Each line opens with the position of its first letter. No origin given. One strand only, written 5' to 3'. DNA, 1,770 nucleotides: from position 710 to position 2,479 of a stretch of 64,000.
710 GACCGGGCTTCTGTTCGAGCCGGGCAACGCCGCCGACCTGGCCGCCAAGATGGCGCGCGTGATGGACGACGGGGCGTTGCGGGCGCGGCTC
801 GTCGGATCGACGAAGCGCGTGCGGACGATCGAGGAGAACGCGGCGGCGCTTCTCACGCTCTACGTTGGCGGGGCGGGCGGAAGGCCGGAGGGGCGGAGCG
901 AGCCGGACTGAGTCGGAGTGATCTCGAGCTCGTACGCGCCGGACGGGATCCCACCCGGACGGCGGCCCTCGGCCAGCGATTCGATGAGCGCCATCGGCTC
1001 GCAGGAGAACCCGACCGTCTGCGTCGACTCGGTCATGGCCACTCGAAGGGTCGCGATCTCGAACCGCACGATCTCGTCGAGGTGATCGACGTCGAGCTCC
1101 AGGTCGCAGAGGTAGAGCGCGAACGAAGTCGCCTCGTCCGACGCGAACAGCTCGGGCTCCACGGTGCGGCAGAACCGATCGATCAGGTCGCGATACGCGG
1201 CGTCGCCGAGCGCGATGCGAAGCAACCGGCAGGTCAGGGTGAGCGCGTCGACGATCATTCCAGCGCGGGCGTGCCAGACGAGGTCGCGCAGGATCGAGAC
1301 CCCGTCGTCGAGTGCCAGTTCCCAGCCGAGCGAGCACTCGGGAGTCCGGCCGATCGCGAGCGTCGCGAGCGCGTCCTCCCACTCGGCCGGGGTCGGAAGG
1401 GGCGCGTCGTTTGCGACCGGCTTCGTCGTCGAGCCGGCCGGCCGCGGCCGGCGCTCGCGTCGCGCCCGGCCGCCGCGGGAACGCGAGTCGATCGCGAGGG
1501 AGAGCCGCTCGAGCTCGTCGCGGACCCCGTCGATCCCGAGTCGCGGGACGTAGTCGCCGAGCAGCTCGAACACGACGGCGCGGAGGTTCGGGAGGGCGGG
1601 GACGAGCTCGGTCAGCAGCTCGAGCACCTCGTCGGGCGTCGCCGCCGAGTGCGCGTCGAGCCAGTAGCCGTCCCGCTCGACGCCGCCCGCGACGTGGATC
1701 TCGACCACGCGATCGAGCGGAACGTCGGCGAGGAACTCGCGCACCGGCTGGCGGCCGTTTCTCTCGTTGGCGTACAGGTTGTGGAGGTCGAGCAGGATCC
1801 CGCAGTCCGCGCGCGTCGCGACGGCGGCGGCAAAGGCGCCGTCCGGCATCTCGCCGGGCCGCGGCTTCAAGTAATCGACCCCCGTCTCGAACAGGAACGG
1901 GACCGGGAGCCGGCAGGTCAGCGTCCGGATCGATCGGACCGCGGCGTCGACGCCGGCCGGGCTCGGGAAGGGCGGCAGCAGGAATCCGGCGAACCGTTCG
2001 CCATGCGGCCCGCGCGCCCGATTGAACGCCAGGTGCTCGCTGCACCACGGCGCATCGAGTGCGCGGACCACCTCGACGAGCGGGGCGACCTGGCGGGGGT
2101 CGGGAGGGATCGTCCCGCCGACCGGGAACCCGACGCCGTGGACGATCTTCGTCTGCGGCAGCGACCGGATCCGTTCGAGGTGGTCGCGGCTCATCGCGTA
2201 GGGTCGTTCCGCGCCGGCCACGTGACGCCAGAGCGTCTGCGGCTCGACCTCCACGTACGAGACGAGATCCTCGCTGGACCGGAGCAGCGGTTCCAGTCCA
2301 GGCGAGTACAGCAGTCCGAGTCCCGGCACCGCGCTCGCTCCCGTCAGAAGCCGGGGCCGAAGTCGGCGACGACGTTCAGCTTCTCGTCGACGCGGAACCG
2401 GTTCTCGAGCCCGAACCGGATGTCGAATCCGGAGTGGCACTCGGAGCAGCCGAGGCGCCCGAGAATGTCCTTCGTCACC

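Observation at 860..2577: Compact MNIO (DUF692) operon: 77-aa CxxCH-SG peptide plus an MNIO fused to a partner-like domain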

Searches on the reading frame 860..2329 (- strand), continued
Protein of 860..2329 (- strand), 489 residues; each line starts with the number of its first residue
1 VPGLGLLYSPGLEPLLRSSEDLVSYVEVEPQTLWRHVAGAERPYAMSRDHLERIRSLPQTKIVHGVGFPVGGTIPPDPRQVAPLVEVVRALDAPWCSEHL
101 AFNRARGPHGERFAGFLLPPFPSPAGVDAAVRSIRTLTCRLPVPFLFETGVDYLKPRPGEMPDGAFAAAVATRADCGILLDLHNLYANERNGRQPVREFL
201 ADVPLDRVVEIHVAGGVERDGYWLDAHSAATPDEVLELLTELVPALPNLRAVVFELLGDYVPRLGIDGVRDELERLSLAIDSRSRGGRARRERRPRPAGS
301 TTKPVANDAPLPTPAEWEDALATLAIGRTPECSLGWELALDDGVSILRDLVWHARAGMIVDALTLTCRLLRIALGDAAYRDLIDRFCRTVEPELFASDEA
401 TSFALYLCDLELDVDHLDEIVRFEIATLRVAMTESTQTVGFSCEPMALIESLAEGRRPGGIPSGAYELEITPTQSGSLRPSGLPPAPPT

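Call 43: fold_search(model_id=the predicted structure, library=pdb)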
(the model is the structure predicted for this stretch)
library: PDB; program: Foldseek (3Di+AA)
matches with E <= 10: 1401; with E <= 0.001: 98
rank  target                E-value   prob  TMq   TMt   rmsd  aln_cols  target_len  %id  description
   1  8hci_B                2.3e-17  1.00  0.48  0.76   4.5       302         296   22  Crystal structure of a holoenzyme Fe-free TglHI for Pseudomonas syringae Peptidyl (S) 2-mercaptoglycine biosynthesis (released 2023-08-23)
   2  8hi7_B                4.0e-17  1.00  0.49  0.78   4.0       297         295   22  Crystal structure of a holoenzyme TglHI with two Fe irons for Pseudomonas syringae Peptidyl (S) 2-mercaptoglycine bios (released 2023-08-23)
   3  3bww                  1.4e-13  1.00  0.43  0.81   4.1       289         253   20  Crystal structure of a duf692 family protein (hs_1138) from haemophilus somnus 129pt at 2.20 A resolution (released 2008-01-22)
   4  7fc0_E                7.4e-12  1.00  0.47  0.84   2.6       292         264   18  Reconstitution of MbnABC complex from Rugamonas rubra ATCC-43154 (GroupIII) (released 2022-03-16)
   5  7dz9_A                2.9e-11  1.00  0.45  0.80   3.9       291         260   15  MbnABC complex (released 2022-03-16)
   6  7fc0_B                3.3e-11  1.00  0.46  0.82   3.6       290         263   19  Reconstitution of MbnABC complex from Rugamonas rubra ATCC-43154 (GroupIII) (released 2022-03-16)
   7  7dz9_B                6.7e-11  1.00  0.46  0.83   3.6       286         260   14  MbnABC complex (released 2022-03-16)
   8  7tcr_A                3.9e-10  1.00  0.43  0.76   4.2       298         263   15  Methanobactin biosynthetic protein complex of MbnB and MbnC from Methylosinus trichosporium OB3b at 2.62 Angstrom reso (released 2022-03-23)
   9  7tcw_A                1.1e-09  1.00  0.43  0.76   4.5       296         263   15  Methanobactin biosynthetic protein complex of MbnB and MbnC from Methylosinus trichosporium OB3b, H210S mutant (released 2022-03-23)
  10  5zhz                  2.4e-07  1.00  0.36  0.63   5.6       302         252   13  Crystal structure of the apurinic/apyrimidinic endonuclease IV from Mycobacterium tuberculosis (released 2018-04-04)
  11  3vnl_A                4.3e-07  1.00  0.38  0.58   6.2       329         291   11  Crystal structures of D-Psicose 3-epimerase with D-tagatose from Clostridium cellulolyticum H10 (released 2012-08-01)
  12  8xiv                  5.4e-07  1.00  0.36  0.56   6.7       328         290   15  Production of D-psicose (released 2024-12-25)
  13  4xsl_D                8.4e-07  1.00  0.36  0.55   6.9       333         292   15  Crystal strcutre of D-tagatose 3-epimerase C66S from Pseudomonas cichorii in complex with glycerol (released 2016-01-27)
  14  4q7i_B                1.9e-06  1.00  0.35  0.55   7.6       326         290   14  Crystal structure of engineered thermostable D-tagatose 3-epimerase PcDTE-Var8 (released 2014-10-22)
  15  8xix                  2.0e-06  1.00  0.35  0.54   6.7       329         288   14  KeDt3e within Co (released 2024-12-25)
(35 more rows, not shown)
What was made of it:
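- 1475..2329 (-): MNIO (DUF692) TIM-barrel catalytic domain, residues 1-285. Foldseek matches TglH 8hi7_B at E 4e-17, and also 3bww and MbnB (call 43).
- Closest known: MbnBC / methanobactin. Same: The barrel fold is similar (call 43).
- Fold match to TglH and MbnB (call 43).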

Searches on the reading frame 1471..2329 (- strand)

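Call 67: search_dna_similar(query=window:1486-2329:-, collection=plasmids, mode=protein, max_evalue=0.00001, max_rows=30, rows=spread)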
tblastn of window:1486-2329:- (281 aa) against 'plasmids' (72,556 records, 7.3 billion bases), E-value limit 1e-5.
Records with a match: 498; places in all: 565; records where one place covers at least 80% of the query: 17.
Best place of each record, by identity: <60% 498.
By first word of the organism name: Ralstonia 136; Escherichia 72; Burkholderia 56; Sinorhizobium 41; Rhizobium 30; Klebsiella 18; Paraburkholderia 16; Bacillus 12; Shinella 11; Pseudomonas 8; and 46 more.
By predicted mobility (MOB-suite, as given by PLSDB): non-mobilizable 209; mobilizable 160; conjugative 129.
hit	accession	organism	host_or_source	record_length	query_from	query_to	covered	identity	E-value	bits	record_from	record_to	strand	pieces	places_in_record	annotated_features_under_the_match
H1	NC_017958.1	Tistrella mobilis KA081020-065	-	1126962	3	241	85%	35.4%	5e-16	85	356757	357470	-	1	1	record has no annotation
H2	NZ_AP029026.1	Asticcacaulis sp. DW145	-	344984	25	239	77%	31.1%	8e-9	64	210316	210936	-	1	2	DUF692 domain-containing protein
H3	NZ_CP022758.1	Ralstonia solanacearum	Solanum tuberosum,single cell,Potato ...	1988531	63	228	59%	38.6%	1e-18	92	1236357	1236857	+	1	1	none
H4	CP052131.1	Ralstonia solanacearum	tomato,cell culture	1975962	59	228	60%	37.1%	5e-16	85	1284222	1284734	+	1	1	DUF692 domain-containing protein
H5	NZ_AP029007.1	Ralstonia pseudosolanacearum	-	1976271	59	228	60%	37.1%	5e-16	85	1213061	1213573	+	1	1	none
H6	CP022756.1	Ralstonia solanacearum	Solanum tuberosum,single cell,Potato ...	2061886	59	228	60%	37.1%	5e-16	85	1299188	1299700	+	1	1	DUF692 domain-containing protein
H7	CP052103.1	Ralstonia solanacearum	tomato,cell culture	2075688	59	228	60%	37.1%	5e-16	85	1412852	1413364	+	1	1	DUF692 domain-containing protein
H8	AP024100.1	Ralstonia solanacearum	-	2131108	59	228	60%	37.1%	9e-16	84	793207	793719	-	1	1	hypothetical protein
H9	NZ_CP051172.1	Ralstonia pseudosolanacearum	Whole organism,potato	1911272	63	228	59%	37.4%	3e-16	86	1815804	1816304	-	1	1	none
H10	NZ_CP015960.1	Paraburkholderia caribensis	Mimosa,single cell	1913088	63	246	65%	33.3%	1e-15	84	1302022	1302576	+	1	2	none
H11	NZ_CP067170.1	Paracoccus aestuarii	cell culture,isolated from tidal flat ...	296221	63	243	64%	33.0%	8e-16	85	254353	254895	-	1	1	DUF692 domain-containing protein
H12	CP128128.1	Bacillus cereus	bacterial isolate,pine forrest soil ...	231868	9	269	93%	21.9%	3e-10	68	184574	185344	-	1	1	DUF692 family protein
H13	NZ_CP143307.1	Paracoccus marcusii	Soil sample,soil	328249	63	243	64%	30.3%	2e-11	72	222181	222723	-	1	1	DUF692 domain-containing protein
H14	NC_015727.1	Cupriavidus necator N-1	soil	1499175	23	215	69%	28.0%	6e-6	55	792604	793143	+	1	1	record has no annotation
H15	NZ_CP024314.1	Rhizobium sp. NXC24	Phaseolus vulgaris,cell culture,plant ...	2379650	63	249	67%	28.2%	1e-12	75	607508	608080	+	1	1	record has no annotation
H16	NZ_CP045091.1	Burkholderia glumae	rice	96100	64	241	63%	29.1%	3e-11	71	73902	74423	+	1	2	DUF692 domain-containing protein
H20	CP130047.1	Sinorhizobium meliloti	Medicago,Cell culture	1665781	63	239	63%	28.6%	4e-13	77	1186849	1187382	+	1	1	DUF692 domain-containing protein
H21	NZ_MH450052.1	Escherichia coli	-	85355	63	221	57%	31.3%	7e-12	73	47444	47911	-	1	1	DUF692 domain-containing protein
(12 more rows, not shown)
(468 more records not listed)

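Call 68: get_annotated_region(hit=H4, flank=2500)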
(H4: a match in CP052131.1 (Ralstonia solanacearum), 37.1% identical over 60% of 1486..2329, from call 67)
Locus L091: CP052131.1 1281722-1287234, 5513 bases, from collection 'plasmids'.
description: Ralstonia solanacearum strain FJAT1303.F8 plasmid Plas1, complete sequence
organism: Ralstonia solanacearum (NCBI taxid 305)
taxonomy: Bacteria; Pseudomonadota; Betaproteobacteria; Burkholderiales; Burkholderiaceae; Ralstonia; Ralstonia solanacearum
host: -; source: tomato,cell culture; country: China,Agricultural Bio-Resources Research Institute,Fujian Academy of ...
typing (MOB-suite, as given by PLSDB): mobilizable; relaxase MOBP
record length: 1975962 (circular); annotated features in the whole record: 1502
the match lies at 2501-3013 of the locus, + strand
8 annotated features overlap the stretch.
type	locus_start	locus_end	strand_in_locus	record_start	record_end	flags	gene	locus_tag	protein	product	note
CDS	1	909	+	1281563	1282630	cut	-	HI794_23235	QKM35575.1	hypothetical protein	-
CDS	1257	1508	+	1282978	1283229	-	-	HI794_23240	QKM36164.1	H-NS histone family protein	-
CDS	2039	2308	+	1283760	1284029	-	-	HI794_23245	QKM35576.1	DUF2282 domain-containing protein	-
CDS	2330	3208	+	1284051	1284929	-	-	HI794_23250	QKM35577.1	DUF692 domain-containing protein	-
CDS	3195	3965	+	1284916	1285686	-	-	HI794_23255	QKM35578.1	DUF2063 domain-containing protein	-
CDS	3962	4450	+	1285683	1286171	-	-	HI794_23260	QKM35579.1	DoxX family protein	-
CDS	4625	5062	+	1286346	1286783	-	-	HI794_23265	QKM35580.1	BON domain-containing protein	-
CDS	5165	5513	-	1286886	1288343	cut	-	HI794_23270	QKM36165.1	efflux transporter outer membrane subunit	-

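Call 69: get_annotated_region(hit=H20, flank=2500)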
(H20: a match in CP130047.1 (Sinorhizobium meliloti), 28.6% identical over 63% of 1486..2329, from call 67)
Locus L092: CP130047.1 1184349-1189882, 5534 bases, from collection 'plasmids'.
description: Sinorhizobium meliloti strain AK57 plasmid pSymB, complete sequence
organism: Sinorhizobium meliloti (NCBI taxid 382)
taxonomy: Bacteria; Pseudomonadota; Alphaproteobacteria; Hyphomicrobiales; Rhizobiaceae; Sinorhizobium; Sinorhizobium meliloti
host: -; source: Medicago,Cell culture; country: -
typing (MOB-suite, as given by PLSDB): mobilizable; relaxase MOBQ
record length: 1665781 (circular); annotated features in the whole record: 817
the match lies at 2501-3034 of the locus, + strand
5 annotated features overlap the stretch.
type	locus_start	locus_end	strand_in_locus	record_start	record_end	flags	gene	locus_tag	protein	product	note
CDS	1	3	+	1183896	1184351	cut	-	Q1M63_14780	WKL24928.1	GNAT family N-acetyltransferase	-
CDS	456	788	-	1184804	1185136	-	-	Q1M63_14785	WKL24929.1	NrsF family protein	-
CDS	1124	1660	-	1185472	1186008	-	-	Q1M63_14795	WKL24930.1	sigma-70 family RNA polymerase sigma factor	-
CDS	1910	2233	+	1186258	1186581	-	-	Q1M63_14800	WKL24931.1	DUF2282 domain-containing protein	-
CDS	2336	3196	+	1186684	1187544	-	-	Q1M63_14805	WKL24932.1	DUF692 domain-containing protein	-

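Call 70: get_annotated_region(hit=H11, flank=2500)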
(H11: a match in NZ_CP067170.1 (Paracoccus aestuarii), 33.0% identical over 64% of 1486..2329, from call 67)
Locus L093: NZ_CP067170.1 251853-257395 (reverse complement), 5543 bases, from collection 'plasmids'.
description: Paracoccus aestuarii strain DSM 19484 plasmid p296221, complete sequence
organism: Paracoccus aestuarii (NCBI taxid 453842)
taxonomy: Bacteria; Pseudomonadota; Alphaproteobacteria; Rhodobacterales; Paracoccaceae; Paracoccus; Paracoccus aestuarii
host: -; source: cell culture,isolated from tidal flat sediment; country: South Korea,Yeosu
typing (MOB-suite, as given by PLSDB): non-mobilizable; replicon rep_cluster_229
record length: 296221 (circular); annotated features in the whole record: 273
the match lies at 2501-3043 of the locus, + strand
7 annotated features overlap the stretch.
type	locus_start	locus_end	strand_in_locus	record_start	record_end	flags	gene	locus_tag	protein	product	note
CDS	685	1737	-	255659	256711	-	nadA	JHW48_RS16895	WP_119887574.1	quinolinate synthase NadA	GO:0009435 - NAD biosynthetic process [Evidence IEA]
CDS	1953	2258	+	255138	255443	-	-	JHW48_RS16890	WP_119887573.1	DUF2282 domain-containing protein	-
CDS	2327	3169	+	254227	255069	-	-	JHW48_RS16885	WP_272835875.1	DUF692 domain-containing protein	-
CDS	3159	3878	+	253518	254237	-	-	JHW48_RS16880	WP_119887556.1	DNA-binding domain-containing protein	-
CDS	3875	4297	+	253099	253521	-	-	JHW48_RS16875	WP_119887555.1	DoxX family protein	-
CDS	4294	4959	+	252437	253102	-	-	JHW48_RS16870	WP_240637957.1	sigma factor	GO:0006352 - DNA-templated transcription initiation [Evidence IEA]; GO:0006355 - regulation of DNA-templated ...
CDS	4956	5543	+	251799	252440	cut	-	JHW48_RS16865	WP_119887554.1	DUF1109 domain-containing protein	-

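Call 71: get_annotated_region(hit=H16, flank=2500)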
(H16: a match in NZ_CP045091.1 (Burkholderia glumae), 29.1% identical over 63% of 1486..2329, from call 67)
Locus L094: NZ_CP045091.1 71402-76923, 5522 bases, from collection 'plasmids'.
description: Burkholderia glumae strain GX plasmid pWSGX3, complete sequence
organism: Burkholderia glumae (NCBI taxid 337)
taxonomy: Bacteria; Pseudomonadota; Betaproteobacteria; Burkholderiales; Burkholderiaceae; Burkholderia; Burkholderia glumae
host: -; source: rice; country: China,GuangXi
typing (MOB-suite, as given by PLSDB): non-mobilizable
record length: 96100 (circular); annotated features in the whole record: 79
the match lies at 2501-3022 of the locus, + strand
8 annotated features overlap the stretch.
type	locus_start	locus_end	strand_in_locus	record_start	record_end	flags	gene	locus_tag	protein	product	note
CDS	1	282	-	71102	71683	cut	-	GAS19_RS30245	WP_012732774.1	carboxymuconolactone decarboxylase family protein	-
CDS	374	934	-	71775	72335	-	-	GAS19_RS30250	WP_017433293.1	TetR/AcrR family transcriptional regulator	GO:0006355 - regulation of DNA-templated transcription [Evidence IEA]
CDS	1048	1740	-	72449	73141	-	-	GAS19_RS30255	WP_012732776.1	haloacid dehalogenase type II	GO:0006805 - xenobiotic metabolic process [Evidence IEA]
CDS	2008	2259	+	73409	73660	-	-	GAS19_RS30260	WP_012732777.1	DUF2282 domain-containing protein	-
CDS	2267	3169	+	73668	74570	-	-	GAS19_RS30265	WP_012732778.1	DUF692 domain-containing protein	-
CDS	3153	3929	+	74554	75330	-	-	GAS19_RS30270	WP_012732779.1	DNA-binding domain-containing protein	-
CDS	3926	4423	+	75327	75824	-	-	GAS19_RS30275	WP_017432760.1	DoxX family protein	-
CDS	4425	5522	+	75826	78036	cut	-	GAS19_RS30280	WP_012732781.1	bifunctional TVP38/TMEM64 family protein/FAD-dependent oxidoreductase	-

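Call 72: get_annotated_region(hit=H21, flank=2500)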
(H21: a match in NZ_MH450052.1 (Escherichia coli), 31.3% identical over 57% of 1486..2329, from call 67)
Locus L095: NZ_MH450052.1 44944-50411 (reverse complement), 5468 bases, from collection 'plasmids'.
description: Escherichia coli plasmid pHN32wt, complete sequence
organism: Escherichia coli (NCBI taxid 562)
taxonomy: Bacteria; Pseudomonadota; Gammaproteobacteria; Enterobacterales; Enterobacteriaceae; Escherichia; Escherichia coli
host: -; source: -; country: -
typing (MOB-suite, as given by PLSDB): conjugative; replicon IncFIA; relaxase MOBF; mating-pair formation MPF_F
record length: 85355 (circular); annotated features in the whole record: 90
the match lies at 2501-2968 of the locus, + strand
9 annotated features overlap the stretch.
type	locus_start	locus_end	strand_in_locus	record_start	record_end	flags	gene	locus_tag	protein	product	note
CDS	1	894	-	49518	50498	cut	-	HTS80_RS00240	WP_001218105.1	plasmid segregation protein ParM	GO:0030541 - plasmid partitioning [Evidence IEA]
CDS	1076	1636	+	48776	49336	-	-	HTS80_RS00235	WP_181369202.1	TetR/AcrR family transcriptional regulator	GO:0006355 - regulation of DNA-templated transcription [Evidence IEA]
CDS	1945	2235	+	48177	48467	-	-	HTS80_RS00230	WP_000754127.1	DUF2282 domain-containing protein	-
CDS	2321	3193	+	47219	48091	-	-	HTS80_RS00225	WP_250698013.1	DUF692 domain-containing protein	-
CDS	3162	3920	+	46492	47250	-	-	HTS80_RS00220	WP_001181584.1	DNA-binding domain-containing protein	-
CDS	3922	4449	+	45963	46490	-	-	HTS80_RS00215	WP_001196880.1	DoxX family protein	-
CDS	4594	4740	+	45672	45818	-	-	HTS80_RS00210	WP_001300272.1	hypothetical protein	-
CDS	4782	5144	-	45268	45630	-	-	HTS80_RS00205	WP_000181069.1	hypothetical protein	-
CDS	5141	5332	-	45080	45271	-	-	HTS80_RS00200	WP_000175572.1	DUF2164 family protein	-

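Call 73: get_annotated_region(hit=H2, flank=2500)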
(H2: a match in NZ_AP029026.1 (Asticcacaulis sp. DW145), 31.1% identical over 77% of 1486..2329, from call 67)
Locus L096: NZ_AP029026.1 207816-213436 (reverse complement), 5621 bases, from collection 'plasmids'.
description: Asticcacaulis sp. DW145 plasmid pASDW145_1, complete sequence
organism: Asticcacaulis sp. DW145 (NCBI taxid 3095608)
taxonomy: Bacteria; Pseudomonadota; Alphaproteobacteria; Caulobacterales; Caulobacteraceae; Asticcacaulis; Asticcacaulis sp. DW145
host: -; source: -; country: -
typing (MOB-suite, as given by PLSDB): non-mobilizable; replicon rep_cluster_753
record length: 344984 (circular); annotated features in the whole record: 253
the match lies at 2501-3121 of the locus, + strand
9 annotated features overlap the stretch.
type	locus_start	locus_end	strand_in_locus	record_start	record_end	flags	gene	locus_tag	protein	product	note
CDS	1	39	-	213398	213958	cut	-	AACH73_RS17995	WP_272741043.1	sigma-70 family RNA polymerase sigma factor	GO:0006352 - DNA-templated transcription initiation [Evidence IEA]; GO:0006355 - regulation of DNA-templated ...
CDS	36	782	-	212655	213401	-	-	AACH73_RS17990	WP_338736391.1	DNA-binding domain-containing protein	-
CDS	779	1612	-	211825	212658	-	-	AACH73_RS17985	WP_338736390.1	DUF692 domain-containing protein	-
CDS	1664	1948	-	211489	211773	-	-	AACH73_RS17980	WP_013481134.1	hypothetical protein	-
CDS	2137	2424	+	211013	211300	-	-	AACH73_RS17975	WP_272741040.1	DUF2282 domain-containing protein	-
CDS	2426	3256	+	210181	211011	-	-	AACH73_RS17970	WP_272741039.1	DUF692 domain-containing protein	-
CDS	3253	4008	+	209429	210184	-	-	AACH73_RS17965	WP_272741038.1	DNA-binding domain-containing protein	-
CDS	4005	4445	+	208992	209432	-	-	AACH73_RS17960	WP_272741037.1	DoxX family protein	-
CDS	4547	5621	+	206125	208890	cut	-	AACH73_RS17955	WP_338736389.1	TonB-dependent receptor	GO:0006810 - transport [Evidence IEA]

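Call 74: get_annotated_region(hit=H12, flank=2500)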
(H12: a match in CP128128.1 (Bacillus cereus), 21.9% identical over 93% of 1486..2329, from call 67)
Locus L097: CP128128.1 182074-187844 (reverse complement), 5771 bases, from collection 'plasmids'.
description: Bacillus cereus strain SIN1.2 plasmid unnamed2, complete sequence
organism: Bacillus cereus (NCBI taxid 1396)
taxonomy: Bacteria; Bacillota; Bacilli; Bacillales; Bacillaceae; Bacillus; Bacillus cereus
host: -; source: bacterial isolate,pine forrest soil between two spruce trees; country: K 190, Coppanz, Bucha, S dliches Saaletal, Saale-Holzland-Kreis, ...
typing (MOB-suite, as given by PLSDB): mobilizable; replicon rep_cluster_125,rep_cluster_1869; relaxase MOBP
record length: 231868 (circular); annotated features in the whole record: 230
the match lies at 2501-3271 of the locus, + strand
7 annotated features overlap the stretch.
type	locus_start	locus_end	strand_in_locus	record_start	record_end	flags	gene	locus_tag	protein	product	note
CDS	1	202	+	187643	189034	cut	-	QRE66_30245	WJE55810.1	MFS transporter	-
CDS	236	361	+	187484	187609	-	-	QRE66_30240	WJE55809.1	hypothetical protein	-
CDS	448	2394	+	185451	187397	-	-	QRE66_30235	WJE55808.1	radical SAM protein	-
CDS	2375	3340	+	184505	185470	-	-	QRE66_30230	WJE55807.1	DUF692 family protein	-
CDS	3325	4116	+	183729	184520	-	-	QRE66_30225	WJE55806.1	hypothetical protein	-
CDS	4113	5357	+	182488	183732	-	-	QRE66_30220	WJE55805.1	hypothetical protein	-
CDS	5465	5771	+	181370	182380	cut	-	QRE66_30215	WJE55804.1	metallopeptidase TldD-related protein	-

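Call 79: search_solved_structures(query=window:1471-2329:-, max_evalue=0.001, show_alignments=3)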
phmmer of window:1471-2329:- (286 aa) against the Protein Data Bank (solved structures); distinct sequences matched with E-value up to 0.001: 2.
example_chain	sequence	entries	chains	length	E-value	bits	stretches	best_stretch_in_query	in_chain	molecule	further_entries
8hci_D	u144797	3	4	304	3.3e-15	59.1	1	50-258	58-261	DUF692 family protein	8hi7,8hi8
3bww_A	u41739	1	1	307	2.6e-14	56.1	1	18-217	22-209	Protein of unknown function DUF692/COG3220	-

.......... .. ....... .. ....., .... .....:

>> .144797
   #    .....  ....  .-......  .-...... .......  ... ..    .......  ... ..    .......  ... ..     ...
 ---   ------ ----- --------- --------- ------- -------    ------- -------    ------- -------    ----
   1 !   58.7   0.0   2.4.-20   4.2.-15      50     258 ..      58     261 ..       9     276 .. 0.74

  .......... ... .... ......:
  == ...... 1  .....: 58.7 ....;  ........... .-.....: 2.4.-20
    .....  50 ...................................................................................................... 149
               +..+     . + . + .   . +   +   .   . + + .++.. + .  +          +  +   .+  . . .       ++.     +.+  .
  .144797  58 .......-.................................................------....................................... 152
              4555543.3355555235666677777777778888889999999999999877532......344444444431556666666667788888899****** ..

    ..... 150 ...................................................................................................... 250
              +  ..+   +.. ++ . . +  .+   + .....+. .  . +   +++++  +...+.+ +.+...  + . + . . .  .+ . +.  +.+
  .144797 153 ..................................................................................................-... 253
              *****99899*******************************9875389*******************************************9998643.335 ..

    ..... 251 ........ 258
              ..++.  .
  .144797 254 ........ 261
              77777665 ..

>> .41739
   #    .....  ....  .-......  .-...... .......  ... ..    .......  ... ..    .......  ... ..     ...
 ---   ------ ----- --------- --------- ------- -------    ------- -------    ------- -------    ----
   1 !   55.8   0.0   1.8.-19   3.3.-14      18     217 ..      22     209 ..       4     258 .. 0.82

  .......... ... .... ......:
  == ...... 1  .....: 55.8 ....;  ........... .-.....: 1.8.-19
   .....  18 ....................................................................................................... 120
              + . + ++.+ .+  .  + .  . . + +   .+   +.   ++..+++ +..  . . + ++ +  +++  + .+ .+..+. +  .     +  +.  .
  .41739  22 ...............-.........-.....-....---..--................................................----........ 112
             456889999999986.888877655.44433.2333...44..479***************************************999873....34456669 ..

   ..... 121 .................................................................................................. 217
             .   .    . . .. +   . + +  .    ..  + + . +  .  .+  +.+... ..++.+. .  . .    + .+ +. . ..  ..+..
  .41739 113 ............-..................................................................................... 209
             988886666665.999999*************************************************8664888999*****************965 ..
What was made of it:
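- On MNIO superfamily (PF05114, DUF692): They fall in the motifs shared with TglH (call 79).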
